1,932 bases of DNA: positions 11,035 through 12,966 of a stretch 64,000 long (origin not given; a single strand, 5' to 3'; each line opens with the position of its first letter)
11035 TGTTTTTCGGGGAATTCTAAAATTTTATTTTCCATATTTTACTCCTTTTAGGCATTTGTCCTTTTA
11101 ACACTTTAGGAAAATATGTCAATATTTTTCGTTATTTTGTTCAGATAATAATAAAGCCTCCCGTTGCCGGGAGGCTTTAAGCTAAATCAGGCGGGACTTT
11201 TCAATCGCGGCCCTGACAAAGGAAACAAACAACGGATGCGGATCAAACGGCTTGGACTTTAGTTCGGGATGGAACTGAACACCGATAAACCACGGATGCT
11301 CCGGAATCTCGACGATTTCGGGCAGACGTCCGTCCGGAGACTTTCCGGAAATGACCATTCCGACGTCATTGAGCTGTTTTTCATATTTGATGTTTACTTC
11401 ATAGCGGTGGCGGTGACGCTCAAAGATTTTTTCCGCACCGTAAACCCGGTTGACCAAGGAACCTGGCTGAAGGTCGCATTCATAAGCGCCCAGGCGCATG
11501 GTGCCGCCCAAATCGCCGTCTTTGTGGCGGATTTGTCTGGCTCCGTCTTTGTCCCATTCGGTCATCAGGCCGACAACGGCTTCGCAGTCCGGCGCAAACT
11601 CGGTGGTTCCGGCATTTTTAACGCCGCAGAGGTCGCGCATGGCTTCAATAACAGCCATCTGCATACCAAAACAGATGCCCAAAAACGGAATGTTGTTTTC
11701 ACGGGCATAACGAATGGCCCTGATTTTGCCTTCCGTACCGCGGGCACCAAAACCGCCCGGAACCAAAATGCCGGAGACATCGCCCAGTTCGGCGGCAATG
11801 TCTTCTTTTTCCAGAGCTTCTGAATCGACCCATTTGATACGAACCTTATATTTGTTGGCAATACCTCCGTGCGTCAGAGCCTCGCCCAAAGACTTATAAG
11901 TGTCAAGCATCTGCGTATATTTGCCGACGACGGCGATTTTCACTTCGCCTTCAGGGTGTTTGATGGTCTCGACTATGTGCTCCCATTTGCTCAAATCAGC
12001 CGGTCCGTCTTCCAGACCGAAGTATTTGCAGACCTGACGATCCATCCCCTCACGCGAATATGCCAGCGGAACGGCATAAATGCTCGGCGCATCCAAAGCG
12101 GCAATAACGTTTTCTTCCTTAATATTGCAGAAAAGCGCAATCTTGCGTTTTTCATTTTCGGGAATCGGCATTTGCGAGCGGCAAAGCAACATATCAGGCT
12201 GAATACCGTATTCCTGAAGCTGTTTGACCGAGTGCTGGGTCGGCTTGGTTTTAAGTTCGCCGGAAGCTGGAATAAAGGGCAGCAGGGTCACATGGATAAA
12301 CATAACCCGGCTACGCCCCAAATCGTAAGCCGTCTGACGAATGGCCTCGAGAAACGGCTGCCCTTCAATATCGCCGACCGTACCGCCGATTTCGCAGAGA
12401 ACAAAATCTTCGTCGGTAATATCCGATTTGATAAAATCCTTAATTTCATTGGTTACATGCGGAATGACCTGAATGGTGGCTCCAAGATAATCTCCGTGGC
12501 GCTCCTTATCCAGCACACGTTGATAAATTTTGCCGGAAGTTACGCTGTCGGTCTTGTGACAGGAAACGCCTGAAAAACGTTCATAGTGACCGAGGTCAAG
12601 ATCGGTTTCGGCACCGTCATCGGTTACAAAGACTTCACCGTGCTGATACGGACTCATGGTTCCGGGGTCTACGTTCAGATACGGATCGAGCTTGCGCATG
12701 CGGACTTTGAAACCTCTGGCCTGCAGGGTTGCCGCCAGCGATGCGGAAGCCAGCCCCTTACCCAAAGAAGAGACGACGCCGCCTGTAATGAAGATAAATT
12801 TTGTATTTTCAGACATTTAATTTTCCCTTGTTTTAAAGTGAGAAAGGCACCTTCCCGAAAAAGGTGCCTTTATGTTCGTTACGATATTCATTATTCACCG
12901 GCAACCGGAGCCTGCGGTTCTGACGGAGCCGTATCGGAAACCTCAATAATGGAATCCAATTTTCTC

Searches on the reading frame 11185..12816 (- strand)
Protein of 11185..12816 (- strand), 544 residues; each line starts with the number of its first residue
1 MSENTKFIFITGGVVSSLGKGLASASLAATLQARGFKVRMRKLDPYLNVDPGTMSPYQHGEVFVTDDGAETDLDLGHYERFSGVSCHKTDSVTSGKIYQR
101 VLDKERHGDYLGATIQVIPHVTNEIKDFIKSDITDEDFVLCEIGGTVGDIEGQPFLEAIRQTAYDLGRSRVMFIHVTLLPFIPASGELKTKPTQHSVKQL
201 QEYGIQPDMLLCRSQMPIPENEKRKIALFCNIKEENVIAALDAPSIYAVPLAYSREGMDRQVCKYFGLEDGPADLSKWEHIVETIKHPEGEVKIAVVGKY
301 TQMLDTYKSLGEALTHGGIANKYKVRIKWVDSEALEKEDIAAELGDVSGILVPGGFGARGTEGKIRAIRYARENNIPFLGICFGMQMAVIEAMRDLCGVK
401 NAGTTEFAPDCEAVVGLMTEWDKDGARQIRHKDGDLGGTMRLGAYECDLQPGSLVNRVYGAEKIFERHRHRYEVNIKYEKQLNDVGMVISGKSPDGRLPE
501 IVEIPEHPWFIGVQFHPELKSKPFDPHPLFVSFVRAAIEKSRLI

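Call 24: search_protein_families(library=ncbifam, proteins=[window:11185-12816:-], max_evalue=1e-20)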
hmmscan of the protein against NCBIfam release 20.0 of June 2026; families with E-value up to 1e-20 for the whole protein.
window:11185-12816:- (544 aa): 3 families
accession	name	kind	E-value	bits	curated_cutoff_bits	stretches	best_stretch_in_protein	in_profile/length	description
NF003792.0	PRK05380.1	equivalog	7e-251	833.5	308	1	4-541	2-530/534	CTP synthase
TIGR00337.1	PyrG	equivalog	2.1e-231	769.1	462.75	1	4-536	2-526/526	glutamine hydrolyzing CTP synthase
NF004836.1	PRK06186.1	equivalog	1.2e-42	145.7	260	1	292-414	1-123/228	CTP synthase C-terminal region-related (seleno)protein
